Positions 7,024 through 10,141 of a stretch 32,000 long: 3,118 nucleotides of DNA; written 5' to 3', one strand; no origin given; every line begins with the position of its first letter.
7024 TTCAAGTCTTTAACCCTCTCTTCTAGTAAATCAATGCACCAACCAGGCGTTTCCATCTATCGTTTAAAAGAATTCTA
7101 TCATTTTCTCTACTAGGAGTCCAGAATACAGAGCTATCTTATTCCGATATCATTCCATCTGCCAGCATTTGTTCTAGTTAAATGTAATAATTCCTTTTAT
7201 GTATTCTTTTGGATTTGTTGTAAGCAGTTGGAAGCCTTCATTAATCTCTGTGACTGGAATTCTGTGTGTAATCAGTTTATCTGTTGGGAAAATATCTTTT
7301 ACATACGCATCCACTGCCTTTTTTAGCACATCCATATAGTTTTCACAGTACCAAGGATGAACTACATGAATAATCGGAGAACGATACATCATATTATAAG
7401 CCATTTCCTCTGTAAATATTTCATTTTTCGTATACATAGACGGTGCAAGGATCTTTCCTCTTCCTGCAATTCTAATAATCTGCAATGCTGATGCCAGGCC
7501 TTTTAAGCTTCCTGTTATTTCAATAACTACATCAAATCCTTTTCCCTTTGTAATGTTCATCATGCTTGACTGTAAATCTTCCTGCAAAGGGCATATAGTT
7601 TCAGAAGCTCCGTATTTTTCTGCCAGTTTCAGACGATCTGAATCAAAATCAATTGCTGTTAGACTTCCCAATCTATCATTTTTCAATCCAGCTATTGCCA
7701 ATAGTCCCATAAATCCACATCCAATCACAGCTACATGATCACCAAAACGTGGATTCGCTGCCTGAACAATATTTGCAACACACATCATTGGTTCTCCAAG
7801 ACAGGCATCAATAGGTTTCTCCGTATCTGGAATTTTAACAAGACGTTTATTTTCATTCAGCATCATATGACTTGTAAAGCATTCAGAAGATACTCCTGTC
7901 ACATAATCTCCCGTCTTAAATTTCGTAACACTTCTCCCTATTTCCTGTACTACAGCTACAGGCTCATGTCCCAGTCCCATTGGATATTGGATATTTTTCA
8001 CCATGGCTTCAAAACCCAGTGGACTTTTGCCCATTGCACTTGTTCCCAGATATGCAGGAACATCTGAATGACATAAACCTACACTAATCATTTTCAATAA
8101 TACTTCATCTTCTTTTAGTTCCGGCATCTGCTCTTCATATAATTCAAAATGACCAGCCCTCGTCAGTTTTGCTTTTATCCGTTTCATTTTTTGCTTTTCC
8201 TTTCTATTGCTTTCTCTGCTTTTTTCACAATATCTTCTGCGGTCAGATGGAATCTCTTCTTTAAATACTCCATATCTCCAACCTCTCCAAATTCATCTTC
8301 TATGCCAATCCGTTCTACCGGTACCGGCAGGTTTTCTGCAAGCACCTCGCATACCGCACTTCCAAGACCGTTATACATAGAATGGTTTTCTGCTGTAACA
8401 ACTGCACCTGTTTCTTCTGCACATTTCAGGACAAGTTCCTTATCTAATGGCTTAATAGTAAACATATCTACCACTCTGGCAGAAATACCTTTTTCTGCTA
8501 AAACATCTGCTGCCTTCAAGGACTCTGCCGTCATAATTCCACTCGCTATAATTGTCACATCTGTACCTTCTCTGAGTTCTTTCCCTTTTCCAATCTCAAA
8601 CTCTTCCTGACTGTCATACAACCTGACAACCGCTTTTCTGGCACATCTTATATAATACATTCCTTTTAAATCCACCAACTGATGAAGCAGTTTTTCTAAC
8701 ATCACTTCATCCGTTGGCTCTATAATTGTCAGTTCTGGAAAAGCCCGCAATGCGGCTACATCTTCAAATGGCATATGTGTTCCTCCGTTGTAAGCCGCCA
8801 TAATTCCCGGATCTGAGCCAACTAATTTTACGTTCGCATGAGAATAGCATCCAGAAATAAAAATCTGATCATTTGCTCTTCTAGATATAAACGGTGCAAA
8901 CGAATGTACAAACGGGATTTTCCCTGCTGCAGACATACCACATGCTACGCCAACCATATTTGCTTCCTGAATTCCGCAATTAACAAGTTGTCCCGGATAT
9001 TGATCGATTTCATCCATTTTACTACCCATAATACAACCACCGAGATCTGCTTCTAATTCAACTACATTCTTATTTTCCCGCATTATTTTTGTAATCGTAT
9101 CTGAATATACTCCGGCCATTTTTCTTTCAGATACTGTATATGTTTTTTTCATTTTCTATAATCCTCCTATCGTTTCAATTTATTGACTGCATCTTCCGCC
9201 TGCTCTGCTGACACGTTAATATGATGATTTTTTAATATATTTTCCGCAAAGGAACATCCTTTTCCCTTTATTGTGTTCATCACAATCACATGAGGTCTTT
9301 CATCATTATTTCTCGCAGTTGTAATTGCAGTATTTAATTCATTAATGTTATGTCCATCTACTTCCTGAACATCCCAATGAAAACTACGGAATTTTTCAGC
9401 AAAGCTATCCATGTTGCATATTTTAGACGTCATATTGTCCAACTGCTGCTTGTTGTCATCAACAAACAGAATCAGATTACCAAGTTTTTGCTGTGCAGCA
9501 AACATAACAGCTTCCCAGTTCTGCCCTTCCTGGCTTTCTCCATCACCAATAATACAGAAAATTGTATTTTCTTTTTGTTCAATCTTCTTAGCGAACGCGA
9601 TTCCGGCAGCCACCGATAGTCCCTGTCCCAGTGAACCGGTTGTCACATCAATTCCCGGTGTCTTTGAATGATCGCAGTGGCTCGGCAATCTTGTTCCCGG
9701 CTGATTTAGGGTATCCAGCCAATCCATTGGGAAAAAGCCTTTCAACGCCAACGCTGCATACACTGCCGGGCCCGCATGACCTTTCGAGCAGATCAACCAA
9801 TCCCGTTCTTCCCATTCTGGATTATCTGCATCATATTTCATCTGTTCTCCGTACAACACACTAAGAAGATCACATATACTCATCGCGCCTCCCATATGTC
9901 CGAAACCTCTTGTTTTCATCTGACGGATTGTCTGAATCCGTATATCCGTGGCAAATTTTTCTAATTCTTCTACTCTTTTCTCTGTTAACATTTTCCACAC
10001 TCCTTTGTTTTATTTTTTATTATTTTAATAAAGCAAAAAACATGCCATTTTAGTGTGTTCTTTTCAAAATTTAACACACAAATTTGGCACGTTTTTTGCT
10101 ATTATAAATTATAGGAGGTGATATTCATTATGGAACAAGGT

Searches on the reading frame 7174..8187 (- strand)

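Call 5: search_protein_families(library=pfam, proteins=[window:7174-8187:-])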
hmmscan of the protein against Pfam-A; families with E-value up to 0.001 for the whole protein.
window:7174-8187:- (337 aa): 3 families
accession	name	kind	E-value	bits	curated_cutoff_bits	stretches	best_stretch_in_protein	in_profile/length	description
PF00107.32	ADH_zinc_N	-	7.6e-13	49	31.8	1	161-248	3-89/129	Zinc-binding dehydrogenase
PF08240.17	ADH_N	-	4.3e-12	46.6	23.5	1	26-115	2-78/104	Alcohol dehydrogenase GroES-like domain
PF16912.11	Glu_dehyd_C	-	1.2e-05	25.4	34.9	1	151-322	33-201/211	Glucose dehydrogenase C-terminus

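Call 58: search_protein_families(library=ncbifam, proteins=[window:7174-8187:-], max_evalue=0.00001)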
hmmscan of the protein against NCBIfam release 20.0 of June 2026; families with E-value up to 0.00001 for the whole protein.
window:7174-8187:- (337 aa): 17 families
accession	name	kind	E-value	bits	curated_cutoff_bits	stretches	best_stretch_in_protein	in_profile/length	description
TIGR00692.1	tdh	equivalog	7.8e-33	113.9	458.35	2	102-323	117-329/340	L-threonine 3-dehydrogenase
NF003808.0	PRK05396.1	equivalog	1.2e-29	103.3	380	2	103-323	120-329/341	L-threonine 3-dehydrogenase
TIGR03989.1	Rxyl_3153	subfamily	5.5e-28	98.3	440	2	104-336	141-370/370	NDMA-dependent alcohol dehydrogenase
NF041097.1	keto_inos_dh_IolM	equivalog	6.2e-27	94.3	450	2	130-251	186-312/389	scyllo-inosose 3-dehydrogenase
TIGR03451.1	mycoS_dep_FDH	equivalog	1.5e-24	86.5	512.9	1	126-322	153-346/358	S-(hydroxymethyl)mycothiol dehydrogenase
TIGR03366.1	HpnZ_proposed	hypoth_equivalog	3.3e-22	79.1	328.1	1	101-315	107-315/315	putative phosphonate catabolism associated alcohol dehydrogenase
TIGR02818.1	adh_III_F_hyde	equivalog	8.6e-22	77.7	543.95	2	104-324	140-358/368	S-(hydroxymethyl)glutathione dehydrogenase/class III alcohol dehydrogenase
NF007642.0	PRK10309.1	equivalog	3.9e-19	69.1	550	2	110-237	122-249/347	galactitol-1-phosphate 5-dehydrogenase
NF006940.0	PRK09422.1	equivalog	2.5e-17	62.8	344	2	113-243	125-255/338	alcohol dehydrogenase AdhP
NF007489.0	PRK10083.1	equivalog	1.8e-14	53.5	376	1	97-336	109-337/339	Zn-dependent oxidoreductase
NF007375.0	PRK09880.1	equivalog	8.9e-14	51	469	1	103-243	125-261/344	L-idonate 5-dehydrogenase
TIGR02824.1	quinone_pig3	subfamily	1.4e-12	47.3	296.8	1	1-243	1-233/325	putative NAD(P)H quinone oxidoreductase, PIG3 family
TIGR03201.1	dearomat_had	equivalog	1.4e-09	37.5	338.65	0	144-319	162-333/349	6-hydroxycyclohex-1-ene-1-carbonyl-CoA dehydrogenase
NF041172.1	AcrlCoa_red_Thmprot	equivalog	6.9e-09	35.1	500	1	12-99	11-85/334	acryloyl-CoA reductase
NF010344.0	PRK13771.1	subfamily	2.2e-08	33.5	349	1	13-99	12-85/334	putative alcohol dehydrogenase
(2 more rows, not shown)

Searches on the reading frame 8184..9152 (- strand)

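Call 5: search_protein_families(library=pfam, proteins=[window:8184-9152:-])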
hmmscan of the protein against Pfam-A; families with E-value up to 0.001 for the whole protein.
window:8184-9152:- (322 aa): 4 families
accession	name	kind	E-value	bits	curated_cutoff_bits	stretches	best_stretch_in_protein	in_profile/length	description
PF02780.25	Transketolase_C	-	5.4e-34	117.2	25.9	1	188-308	1-124/124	Transketolase, C-terminal domain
PF02779.29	Transket_pyr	-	1.9e-28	99.7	27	1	11-174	4-171/174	Transketolase, pyrimidine binding domain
PF22613.1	Transketolase_C_1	-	1.4e-05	25.7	27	1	195-245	10-55/113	Transketolase-like TK C-terminal domain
PF17147.9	PFOR_II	-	0.00095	19.9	27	0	198-271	2-75/102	Pyruvate:ferredoxin oxidoreductase core domain II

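Call 58: search_protein_families(library=ncbifam, proteins=[window:8184-9152:-], max_evalue=0.00001)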
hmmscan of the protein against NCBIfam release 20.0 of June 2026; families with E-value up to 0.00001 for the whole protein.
window:8184-9152:- (322 aa): 9 families
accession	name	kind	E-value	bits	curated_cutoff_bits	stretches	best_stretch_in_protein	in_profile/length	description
NF004559.0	PRK05899.2-5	equivalog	4.3e-74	249.9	488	1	15-317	323-625/627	transketolase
TIGR00204.1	dxs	equivalog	1.2e-49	169.4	465.95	1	12-315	312-614/616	1-deoxy-D-xylulose-5-phosphate synthase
NF003933.0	PRK05444.2-2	equivalog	3.7e-36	124.8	395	1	43-314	323-603/606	1-deoxy-D-xylulose-5-phosphate synthase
NF004556.0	PRK05899.2-2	equivalog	3.9e-36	124.5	575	1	4-316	315-638/639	transketolase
NF008968.0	PRK12315.1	subfamily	5.1e-31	107.6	510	1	5-316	274-581/582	1-deoxy-D-xylulose-5-phosphate synthase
NF006667.0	PRK09212.1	subfamily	2.3e-21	76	321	1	54-286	51-295/327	pyruvate dehydrogenase complex E1 component subunit beta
NF008854.0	PRK11892.1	equivalog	5.9e-19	68.1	454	1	186-282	330-430/464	pyruvate dehydrogenase complex E1 component subunit beta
TIGR00232.1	tktlase_bact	equivalog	6.8e-18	64.4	682.25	1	16-315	355-652/654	transketolase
NF004558.0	PRK05899.2-4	equivalog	5.9e-13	48.1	788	1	32-315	365-649/651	transketolase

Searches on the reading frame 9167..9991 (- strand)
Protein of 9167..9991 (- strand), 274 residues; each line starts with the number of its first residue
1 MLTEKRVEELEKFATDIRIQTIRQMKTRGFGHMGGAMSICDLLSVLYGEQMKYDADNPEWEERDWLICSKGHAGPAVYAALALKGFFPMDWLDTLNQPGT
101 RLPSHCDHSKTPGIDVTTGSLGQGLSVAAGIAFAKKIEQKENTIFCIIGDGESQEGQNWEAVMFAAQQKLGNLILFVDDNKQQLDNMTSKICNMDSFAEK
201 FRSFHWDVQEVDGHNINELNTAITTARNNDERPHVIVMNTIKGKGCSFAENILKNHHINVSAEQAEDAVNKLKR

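Call 5: search_protein_families(library=pfam, proteins=[window:9167-9991:-])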
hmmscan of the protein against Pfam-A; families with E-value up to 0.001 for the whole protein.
window:9167-9991:- (274 aa): 6 families
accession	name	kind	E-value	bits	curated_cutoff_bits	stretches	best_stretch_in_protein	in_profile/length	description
PF00456.26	Transketolase_N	-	2.1e-52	178.6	22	1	13-266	5-269/334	Transketolase, thiamine diphosphate binding domain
PF13292.11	DXP_synthase_N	-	1.9e-12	47.5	21.2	1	118-187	110-178/274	1-deoxy-D-xylulose-5-phosphate synthase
PF00676.26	E1_dh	-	7.4e-12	45.3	22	1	110-229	92-210/300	Dehydrogenase E1 component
PF09364.15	XFP_N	-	1.5e-08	34.3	23.7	1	94-223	117-244/364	XFP N-terminal domain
PF02775.26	TPP_enzyme_C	-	2.1e-05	24.8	21.9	1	117-188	26-91/151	Thiamine pyrophosphate enzyme, C-terminal TPP binding domain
PF16542.10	PNKP_ligase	-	0.00071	19.4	28.2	1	178-264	175-261/377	PNKP adenylyltransferase domain, ligase domain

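Call 58: search_protein_families(library=ncbifam, proteins=[window:9167-9991:-], max_evalue=0.00001)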
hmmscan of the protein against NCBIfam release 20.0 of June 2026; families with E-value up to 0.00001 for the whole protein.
window:9167-9991:- (274 aa): 13 families
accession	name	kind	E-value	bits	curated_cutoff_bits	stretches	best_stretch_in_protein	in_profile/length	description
NF004559.0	PRK05899.2-5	equivalog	7.5e-78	262.3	488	1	4-273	12-280/627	transketolase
NF004556.0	PRK05899.2-2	equivalog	1.1e-62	212.3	575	1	2-272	9-276/639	transketolase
TIGR00232.1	tktlase_bact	equivalog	5.8e-52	176.9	682.25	1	14-268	4-269/654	transketolase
NF004558.0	PRK05899.2-4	equivalog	2.1e-46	158.6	788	1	16-269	9-267/651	transketolase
TIGR03182.1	PDH_E1_alph_y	equivalog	3.5e-18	65.6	393.85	1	119-273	110-266/315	pyruvate dehydrogenase (acetyl-transferring) E1 component subunit alpha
NF003933.0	PRK05444.2-2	equivalog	8.5e-16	57.6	395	1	117-266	116-275/606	1-deoxy-D-xylulose-5-phosphate synthase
NF008968.0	PRK12315.1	subfamily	1.2e-15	56.8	510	1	123-264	118-267/582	1-deoxy-D-xylulose-5-phosphate synthase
TIGR00759.1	aceE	equivalog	5.6e-15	54.4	859.9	1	17-210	88-288/885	pyruvate dehydrogenase (acetyl-transferring), homodimeric type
TIGR00204.1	dxs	equivalog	1.1e-14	54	465.95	1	3-183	11-174/616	1-deoxy-D-xylulose-5-phosphate synthase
TIGR03181.1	PDH_E1_alph_x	equivalog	1.8e-11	43.5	411.35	1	121-229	124-235/341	pyruvate dehydrogenase (acetyl-transferring) E1 component subunit alpha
TIGR03186.1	AKGDH_not_PDH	exception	3.2e-10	39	1408.3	1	31-208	102-286/889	alpha-ketoglutarate dehydrogenase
NF003616.0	PRK05261.1-1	subfamily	2.3e-08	32.8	777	1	65-224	75-246/788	phosphoketolase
NF003619.0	PRK05261.1-4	subfamily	2.7e-06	25.6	962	0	67-225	89-258/799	phosphoketolase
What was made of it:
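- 9167..9991 (-): Transketolase N-terminal subunit. Calls 5 and 58.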
